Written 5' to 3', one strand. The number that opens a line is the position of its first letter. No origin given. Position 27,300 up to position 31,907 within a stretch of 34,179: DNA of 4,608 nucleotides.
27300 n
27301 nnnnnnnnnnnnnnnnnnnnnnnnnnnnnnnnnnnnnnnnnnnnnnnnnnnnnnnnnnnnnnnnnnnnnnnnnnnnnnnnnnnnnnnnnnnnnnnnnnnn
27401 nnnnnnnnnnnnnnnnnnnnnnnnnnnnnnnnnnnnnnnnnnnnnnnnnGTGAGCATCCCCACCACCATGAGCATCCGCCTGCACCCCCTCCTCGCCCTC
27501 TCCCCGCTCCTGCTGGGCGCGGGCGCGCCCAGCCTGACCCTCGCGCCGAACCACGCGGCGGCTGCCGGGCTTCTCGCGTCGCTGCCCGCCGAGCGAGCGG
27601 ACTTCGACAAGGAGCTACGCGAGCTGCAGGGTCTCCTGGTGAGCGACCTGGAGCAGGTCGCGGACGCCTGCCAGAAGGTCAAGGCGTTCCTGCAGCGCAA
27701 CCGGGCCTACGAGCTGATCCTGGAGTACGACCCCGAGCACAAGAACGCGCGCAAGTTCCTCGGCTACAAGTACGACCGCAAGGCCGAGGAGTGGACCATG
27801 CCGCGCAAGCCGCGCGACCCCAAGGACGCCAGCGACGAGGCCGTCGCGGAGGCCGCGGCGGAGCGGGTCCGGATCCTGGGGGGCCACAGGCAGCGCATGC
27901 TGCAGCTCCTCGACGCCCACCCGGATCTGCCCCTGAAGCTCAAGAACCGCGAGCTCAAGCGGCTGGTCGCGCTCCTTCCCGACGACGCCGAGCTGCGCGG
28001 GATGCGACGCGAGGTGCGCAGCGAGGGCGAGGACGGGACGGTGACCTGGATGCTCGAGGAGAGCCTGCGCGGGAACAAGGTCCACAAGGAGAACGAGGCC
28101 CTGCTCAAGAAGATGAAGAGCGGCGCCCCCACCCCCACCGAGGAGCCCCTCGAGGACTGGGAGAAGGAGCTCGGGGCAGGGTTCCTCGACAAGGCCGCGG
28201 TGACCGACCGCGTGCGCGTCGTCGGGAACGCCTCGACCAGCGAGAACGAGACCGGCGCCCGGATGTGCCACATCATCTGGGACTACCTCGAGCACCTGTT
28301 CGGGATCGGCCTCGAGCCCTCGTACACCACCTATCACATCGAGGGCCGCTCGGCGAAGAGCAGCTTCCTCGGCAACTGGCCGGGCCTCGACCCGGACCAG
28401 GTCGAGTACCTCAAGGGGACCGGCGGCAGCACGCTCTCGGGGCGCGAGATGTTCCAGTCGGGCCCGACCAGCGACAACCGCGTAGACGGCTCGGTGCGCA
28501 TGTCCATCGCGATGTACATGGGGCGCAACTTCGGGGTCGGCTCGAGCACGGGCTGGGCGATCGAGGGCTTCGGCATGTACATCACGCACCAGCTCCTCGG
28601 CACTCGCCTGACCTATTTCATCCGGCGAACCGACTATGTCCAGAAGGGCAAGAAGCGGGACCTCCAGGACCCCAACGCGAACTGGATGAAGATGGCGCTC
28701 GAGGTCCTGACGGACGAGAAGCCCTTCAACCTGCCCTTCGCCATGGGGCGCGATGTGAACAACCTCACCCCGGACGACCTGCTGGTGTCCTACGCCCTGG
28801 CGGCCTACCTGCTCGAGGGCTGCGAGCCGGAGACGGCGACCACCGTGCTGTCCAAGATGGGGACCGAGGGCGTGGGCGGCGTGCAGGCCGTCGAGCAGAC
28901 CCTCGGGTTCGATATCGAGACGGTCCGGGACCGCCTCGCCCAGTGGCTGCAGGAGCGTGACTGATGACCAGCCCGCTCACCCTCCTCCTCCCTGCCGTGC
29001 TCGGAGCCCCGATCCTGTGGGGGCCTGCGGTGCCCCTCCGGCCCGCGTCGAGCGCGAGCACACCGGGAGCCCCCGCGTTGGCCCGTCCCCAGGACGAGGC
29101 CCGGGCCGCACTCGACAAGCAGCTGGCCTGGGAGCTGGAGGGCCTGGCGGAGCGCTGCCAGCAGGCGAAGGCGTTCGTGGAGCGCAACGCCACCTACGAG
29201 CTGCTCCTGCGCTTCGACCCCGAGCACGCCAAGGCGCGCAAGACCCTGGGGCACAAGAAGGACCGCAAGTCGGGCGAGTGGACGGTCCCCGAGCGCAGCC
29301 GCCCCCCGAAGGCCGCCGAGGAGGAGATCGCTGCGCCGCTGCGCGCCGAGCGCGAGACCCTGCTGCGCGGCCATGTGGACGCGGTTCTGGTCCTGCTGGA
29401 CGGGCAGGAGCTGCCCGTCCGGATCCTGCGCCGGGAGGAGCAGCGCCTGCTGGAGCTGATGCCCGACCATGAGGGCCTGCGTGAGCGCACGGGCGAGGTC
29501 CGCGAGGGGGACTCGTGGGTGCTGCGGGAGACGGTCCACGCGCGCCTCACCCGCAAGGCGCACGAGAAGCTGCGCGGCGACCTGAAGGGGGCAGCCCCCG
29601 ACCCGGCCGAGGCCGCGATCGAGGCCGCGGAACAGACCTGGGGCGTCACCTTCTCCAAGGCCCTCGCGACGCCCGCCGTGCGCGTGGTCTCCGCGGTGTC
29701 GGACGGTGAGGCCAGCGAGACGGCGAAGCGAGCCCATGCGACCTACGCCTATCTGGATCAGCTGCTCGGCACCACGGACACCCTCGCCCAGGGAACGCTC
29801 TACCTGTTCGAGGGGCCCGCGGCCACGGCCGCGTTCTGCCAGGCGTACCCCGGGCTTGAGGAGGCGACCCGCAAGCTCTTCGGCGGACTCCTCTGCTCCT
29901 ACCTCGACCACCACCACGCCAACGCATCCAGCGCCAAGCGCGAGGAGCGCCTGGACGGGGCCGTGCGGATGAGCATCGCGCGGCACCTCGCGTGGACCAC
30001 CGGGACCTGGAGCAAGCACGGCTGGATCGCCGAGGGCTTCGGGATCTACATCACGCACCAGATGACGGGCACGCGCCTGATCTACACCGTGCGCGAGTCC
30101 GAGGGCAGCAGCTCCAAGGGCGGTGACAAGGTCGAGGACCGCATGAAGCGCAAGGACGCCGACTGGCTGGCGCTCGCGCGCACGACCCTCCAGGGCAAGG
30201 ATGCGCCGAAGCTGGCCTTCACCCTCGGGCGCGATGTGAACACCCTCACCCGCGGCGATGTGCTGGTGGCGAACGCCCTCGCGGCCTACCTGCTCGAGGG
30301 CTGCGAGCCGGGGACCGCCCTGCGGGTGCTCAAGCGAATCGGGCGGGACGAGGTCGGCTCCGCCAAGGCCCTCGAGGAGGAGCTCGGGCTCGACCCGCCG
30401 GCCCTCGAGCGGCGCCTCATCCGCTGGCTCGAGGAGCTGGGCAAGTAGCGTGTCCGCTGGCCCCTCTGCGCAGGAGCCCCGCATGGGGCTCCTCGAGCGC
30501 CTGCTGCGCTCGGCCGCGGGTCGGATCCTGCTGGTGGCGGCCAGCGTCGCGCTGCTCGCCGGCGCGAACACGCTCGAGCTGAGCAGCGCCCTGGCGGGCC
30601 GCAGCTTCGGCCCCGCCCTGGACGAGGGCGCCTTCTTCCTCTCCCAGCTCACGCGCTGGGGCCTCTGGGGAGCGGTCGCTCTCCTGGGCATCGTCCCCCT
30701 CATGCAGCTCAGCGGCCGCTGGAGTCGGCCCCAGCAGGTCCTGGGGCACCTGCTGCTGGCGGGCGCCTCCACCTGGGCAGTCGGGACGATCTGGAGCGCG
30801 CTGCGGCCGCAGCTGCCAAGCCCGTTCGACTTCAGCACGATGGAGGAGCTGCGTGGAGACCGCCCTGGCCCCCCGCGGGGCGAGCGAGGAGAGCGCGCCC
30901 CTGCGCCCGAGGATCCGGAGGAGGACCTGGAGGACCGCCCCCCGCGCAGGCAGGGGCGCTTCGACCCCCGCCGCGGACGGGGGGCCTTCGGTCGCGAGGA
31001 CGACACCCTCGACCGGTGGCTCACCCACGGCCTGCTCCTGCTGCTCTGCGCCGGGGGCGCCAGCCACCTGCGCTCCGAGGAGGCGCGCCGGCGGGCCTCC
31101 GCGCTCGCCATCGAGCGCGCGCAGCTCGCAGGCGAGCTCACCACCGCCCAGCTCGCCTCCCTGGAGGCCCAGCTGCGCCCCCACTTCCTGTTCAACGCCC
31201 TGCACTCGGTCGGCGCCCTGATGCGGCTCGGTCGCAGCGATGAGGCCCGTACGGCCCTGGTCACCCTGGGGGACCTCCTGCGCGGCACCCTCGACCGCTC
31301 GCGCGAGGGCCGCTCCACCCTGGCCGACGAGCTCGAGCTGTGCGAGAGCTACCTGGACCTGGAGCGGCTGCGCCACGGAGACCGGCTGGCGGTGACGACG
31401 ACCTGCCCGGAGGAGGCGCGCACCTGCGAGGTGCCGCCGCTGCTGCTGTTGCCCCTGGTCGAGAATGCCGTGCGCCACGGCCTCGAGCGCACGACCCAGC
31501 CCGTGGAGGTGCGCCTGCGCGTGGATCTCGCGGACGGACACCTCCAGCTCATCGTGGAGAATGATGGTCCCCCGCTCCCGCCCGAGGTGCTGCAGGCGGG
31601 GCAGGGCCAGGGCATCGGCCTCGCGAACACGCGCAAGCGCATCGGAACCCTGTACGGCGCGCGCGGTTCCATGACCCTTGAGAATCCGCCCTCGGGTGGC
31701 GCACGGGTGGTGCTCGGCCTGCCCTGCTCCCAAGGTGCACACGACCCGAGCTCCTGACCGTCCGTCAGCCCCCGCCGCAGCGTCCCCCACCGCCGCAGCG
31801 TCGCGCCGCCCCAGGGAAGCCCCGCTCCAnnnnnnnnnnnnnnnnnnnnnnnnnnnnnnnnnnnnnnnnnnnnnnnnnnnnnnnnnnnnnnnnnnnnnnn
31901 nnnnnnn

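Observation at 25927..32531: Operon of three translationally coupled paralogous secreted proteins of unknown family, followed by a LytS-type kinase and a LytTR regulator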

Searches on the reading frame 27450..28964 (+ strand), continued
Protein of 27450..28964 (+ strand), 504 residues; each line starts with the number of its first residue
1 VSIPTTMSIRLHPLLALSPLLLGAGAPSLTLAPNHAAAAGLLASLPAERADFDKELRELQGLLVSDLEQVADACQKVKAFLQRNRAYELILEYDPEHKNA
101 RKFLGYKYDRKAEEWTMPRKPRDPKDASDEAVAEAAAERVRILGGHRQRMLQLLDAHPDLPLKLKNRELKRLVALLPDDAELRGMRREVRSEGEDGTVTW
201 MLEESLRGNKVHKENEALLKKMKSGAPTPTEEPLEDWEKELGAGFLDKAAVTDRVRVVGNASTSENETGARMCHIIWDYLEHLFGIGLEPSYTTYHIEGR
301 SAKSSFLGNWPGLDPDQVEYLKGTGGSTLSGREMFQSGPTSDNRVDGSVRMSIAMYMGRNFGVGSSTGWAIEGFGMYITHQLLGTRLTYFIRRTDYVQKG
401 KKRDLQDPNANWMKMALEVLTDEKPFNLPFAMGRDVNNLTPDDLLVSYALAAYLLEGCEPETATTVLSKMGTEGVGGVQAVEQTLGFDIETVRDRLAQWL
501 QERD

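Call 85: find_encoding_contigs(protein=P0045, flank=9000, max_places=1)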
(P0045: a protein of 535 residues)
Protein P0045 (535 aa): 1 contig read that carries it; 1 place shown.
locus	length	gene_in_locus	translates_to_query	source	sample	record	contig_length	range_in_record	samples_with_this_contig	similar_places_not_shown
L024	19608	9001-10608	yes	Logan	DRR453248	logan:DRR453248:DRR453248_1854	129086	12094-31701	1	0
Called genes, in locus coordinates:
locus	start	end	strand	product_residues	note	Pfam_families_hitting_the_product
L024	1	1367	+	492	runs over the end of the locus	PF00224:PK, PF02887:PK_C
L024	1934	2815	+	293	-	PF01656:CbiA, PF06564:CBP_BcsQ, PF10609:ParA, PF13614:AAA_31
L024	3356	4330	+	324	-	PF00142:Fer4_NifH (weak), PF01656:CbiA, PF02374:ArsA_ATPase (weak), PF06564:CBP_BcsQ, PF09140:MipZ, PF10609:ParA (weak), PF13614:AAA_31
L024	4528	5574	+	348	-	PF14520:HHH_5 (faint)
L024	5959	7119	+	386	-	-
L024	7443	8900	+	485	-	PF00155:Aminotran_1_2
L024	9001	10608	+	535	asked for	-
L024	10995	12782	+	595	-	PF17900:Peptidase_M1_N, PF01433:Peptidase_M1, PF09127:Leuk-A4-hydro_C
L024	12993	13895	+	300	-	PF00106:adh_short, PF08659:KR, PF13561:adh_short_C2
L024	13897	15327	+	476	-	PF00884:Sulfatase, PF01663:Phosphodiest, PF16347:SGSH_C (faint)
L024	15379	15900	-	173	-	-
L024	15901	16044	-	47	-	-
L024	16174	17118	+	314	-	-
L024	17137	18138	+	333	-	-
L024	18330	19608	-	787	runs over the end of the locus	PF10101:DUF2339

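Call 86: find_encoding_contigs(protein=P0090, flank=9000, max_places=1)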
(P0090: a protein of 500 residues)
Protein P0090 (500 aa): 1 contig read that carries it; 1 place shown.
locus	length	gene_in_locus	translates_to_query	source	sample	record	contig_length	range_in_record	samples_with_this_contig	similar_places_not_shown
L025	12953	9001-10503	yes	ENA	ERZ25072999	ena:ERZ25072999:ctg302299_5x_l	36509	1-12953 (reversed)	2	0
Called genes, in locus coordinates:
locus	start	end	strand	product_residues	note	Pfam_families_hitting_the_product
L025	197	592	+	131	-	-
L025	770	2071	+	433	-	PF00702:Hydrolase, PF12710:HAD, PF13419:HAD_2, PF01121:CoaE (faint)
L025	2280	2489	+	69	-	PF01192:RNA_pol_Rpb6 (weak)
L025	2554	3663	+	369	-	PF02606:LpxK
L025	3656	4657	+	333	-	PF03279:Lip_A_acyltrans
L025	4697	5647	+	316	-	PF01073:3Beta_HSD, PF01370:Epimerase, PF04321:RmlD_sub_bind (weak), PF07993:NAD_binding_4 (faint), PF16363:GDP_Man_Dehyd, PF02719:Polysacc_synt_2 (weak)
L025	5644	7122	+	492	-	PF00294:PfkB, PF08543:Phos_pyr_kin (weak), PF01467:CTP_transf_like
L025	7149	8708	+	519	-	-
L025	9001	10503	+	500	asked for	-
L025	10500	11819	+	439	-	-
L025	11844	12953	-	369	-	?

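Call 89: find_homologous_proteins(query=L024:10995-12782:+, max_evalue=1e-10)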
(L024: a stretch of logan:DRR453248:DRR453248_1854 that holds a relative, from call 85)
Query L024:10995-12782:+ (595 aa): 8000 proteins with E <= 1e-10 among 8000 candidates; the best 120 are listed.
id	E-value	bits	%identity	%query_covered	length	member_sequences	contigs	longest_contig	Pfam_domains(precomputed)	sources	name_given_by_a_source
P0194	0.0e+0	1358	100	100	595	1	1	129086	PF09127.18,PF17900.7,PF01433.27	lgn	-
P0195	1.8e-286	970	71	99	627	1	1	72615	PF09127.18,PF17900.7,PF01433.27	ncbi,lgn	-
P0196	3.0e-286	969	71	99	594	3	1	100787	PF09127.18,PF17900.7,PF01433.27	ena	-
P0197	1.1e-271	921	69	98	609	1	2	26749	PF09127.18,PF17900.7,PF01433.27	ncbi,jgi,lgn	ncbi:MAG: leukotriene-A4 hydrolase [Planctomycetota bacterium]|jgi:leukotriene-A4 hydrolase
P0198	1.1e-271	921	69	98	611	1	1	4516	PF09127.18,PF17900.7,PF01433.27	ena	-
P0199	1.0e-264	898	68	98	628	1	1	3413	PF09127.18,PF17900.7,PF01433.27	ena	-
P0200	7.7e-261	885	68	98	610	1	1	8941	PF09127.18,PF17900.7,PF01433.27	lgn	-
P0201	1.9e-244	831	63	99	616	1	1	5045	PF09127.18,PF17900.7,PF01433.27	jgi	jgi:aminopeptidase N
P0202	3.1e-243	827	63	98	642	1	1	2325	PF09127.18,PF17900.7,PF01433.27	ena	-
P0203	7.6e-240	816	64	98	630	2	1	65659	PF09127.18,PF17900.7,PF01433.27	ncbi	-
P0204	1.7e-239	815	63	98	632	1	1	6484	PF09127.18,PF17900.7,PF01433.27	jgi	-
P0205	2.1e-239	814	62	99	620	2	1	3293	PF09127.18,PF17900.7,PF01433.27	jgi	jgi:aminopeptidase N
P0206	6.5e-239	813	62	98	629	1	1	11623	PF09127.18,PF17900.7,PF01433.27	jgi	jgi:leukotriene-A4 hydrolase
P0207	2.1e-238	811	62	98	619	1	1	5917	PF09127.18,PF17900.7,PF01433.27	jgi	-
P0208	7.1e-238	809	62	98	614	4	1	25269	PF09127.18,PF17900.7,PF01433.27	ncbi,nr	ncbi:MAG: M1 family peptidase [Planctomycetota bacterium]|nr:MAG: M1 family peptidase [Planctomyceto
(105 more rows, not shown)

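Call 101: search_protein_families(library=pfam, proteins=[P0054, P0144, P0146, L011:6318-9314:+, L025:7149-8708:+, L025:10500-11819:+, L022:15010-15795:+, L022:12681-13721:-], max_evalue=0.01)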
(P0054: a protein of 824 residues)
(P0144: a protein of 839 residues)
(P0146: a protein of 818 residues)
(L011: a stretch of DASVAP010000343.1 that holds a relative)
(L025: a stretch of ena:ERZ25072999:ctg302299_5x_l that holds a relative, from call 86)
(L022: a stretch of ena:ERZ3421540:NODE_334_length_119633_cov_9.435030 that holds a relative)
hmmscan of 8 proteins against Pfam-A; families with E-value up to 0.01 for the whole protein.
P0054 (824 aa): 0 families

P0144 (839 aa): 0 families

P0146 (818 aa): 0 families

L011:6318-9314:+ (999 aa): 0 families

L025:7149-8708:+ (519 aa): 0 families

L025:10500-11819:+ (439 aa): 0 families

L022:15010-15795:+ (261 aa): 0 families

L022:12681-13721:- (346 aa): 0 families

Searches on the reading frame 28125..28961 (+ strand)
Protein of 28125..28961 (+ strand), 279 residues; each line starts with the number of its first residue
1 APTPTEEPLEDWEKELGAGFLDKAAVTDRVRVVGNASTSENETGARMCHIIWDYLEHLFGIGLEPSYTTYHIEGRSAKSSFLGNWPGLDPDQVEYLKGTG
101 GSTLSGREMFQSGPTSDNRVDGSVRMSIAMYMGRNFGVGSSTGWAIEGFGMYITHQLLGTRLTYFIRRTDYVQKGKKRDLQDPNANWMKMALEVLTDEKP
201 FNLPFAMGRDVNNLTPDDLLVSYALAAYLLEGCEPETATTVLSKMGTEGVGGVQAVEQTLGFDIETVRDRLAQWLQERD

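Call 75: search_solved_structures(query=A5, max_evalue=10, show_alignments=5)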
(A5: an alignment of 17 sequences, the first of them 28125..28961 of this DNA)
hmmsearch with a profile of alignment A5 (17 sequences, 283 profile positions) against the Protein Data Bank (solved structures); distinct sequences matched with E-value up to 10: 1.
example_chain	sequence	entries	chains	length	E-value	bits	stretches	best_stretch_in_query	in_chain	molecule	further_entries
2jml_A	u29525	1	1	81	0.54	12.7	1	4-49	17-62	DNA BINDING DOMAIN/TRANSCRIPTIONAL REGULATOR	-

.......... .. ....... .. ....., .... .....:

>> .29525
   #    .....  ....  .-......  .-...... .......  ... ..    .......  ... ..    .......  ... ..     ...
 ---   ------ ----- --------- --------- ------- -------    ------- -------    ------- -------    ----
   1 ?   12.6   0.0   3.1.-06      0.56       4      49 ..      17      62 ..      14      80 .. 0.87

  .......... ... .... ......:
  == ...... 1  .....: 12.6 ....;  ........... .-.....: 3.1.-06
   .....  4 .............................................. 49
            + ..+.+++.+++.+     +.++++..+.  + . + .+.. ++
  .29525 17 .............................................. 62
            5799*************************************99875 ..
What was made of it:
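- Tried and rejected: The C-terminal profile found nothing relevant (call 75).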

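Call 76: search_protein_families(library=pfam, proteins=[window:28125-28961:+], max_evalue=10)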
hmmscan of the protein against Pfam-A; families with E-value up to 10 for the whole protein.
window:28125-28961:+ (279 aa): 0 families

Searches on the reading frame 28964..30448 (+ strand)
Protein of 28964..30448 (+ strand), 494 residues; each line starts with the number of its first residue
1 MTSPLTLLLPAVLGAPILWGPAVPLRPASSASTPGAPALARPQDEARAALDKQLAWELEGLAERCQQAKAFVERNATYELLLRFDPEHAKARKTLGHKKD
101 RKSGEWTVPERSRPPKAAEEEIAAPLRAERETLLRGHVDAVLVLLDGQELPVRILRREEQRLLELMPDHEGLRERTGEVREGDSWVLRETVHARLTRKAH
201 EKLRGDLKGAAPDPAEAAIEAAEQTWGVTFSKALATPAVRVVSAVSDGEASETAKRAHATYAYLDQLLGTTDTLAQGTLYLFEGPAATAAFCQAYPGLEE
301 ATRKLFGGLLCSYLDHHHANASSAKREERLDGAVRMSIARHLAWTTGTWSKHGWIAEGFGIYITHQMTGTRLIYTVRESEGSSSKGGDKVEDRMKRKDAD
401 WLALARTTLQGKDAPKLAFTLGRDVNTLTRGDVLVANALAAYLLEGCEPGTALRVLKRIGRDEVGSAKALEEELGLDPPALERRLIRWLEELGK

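Call 3: search_protein_families(library=pfam, proteins=[window:28964-30448:+], max_evalue=0.1)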
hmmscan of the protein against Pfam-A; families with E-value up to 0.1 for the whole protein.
window:28964-30448:+ (494 aa): 1 family
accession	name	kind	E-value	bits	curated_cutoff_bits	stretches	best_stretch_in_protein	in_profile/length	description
PF12840.13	HTH_20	-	0.059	13.8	27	0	451-491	5-44/51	Helix-turn-helix domain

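Call 4: search_protein_families(library=ncbifam, proteins=[window:28964-30448:+], max_evalue=0.1)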
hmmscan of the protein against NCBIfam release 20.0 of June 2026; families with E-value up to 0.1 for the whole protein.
window:28964-30448:+ (494 aa): 0 families

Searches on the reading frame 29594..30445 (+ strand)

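Call 76: search_protein_families(library=pfam, proteins=[window:29594-30445:+], max_evalue=10)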
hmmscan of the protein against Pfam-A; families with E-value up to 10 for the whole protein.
window:29594-30445:+ (284 aa): 1 family
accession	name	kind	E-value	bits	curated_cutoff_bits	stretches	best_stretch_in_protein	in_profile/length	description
PF12840.13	HTH_20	-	0.023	15.1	27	1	241-281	5-44/51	Helix-turn-helix domain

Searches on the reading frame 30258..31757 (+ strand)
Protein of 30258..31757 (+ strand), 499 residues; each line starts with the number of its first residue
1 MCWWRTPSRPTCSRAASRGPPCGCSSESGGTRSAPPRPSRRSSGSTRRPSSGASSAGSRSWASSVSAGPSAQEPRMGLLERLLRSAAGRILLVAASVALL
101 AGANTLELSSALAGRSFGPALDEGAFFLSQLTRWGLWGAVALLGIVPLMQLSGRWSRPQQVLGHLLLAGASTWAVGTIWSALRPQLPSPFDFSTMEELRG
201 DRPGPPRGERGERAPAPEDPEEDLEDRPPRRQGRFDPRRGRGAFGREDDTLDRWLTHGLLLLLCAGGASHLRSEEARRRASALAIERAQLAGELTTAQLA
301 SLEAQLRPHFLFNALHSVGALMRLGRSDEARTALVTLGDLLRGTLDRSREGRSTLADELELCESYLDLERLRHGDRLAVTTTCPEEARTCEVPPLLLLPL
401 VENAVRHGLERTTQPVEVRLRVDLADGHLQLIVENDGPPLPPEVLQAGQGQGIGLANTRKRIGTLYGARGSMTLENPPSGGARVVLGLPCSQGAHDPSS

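Call 3: search_protein_families(library=pfam, proteins=[window:30258-31757:+], max_evalue=0.1)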
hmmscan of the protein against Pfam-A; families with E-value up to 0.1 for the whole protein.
window:30258-31757:+ (499 aa): 3 families
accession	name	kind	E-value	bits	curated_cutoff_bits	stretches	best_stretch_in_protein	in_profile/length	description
PF06580.19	His_kinase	-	3.7e-21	75.6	25.2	1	297-377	1-81/81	Histidine kinase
PF02518.31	HATPase_c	-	6.5e-12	46.3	26.4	1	397-490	10-109/111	Histidine kinase-, DNA gyrase B-, and HSP90-like ATPase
PF13581.12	HATPase_c_2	-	0.014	15.9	27.4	1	401-451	40-98/127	Histidine kinase-like ATPase domain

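Call 4: search_protein_families(library=ncbifam, proteins=[window:30258-31757:+], max_evalue=0.1)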
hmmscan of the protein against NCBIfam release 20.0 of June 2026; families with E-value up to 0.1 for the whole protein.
window:30258-31757:+ (499 aa): 3 families
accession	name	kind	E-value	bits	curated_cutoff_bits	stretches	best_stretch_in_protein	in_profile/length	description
NF007898.0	PRK10604.1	equivalog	0.0097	15.1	478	0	380-491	303-424/433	two-component system sensor histidine kinase RstB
NF052443.1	SensHisKinMctS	equivalog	0.018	13.4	700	1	408-480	370-439/457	two-component system sensor histidine kinase MctS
TIGR01386.1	cztS_silS_copS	subfamily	0.024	13.6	292.55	1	400-446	361-403/457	heavy metal sensor histidine kinase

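Call 100: search_solved_structures(query=window:30483-31757:+, max_evalue=0.001)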
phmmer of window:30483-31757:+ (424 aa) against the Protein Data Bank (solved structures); distinct sequences matched with E-value up to 0.001: 1.
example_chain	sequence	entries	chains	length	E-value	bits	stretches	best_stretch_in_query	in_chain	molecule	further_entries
6swj_A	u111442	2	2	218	1.1e-17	67.2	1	229-419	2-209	Histidine kinase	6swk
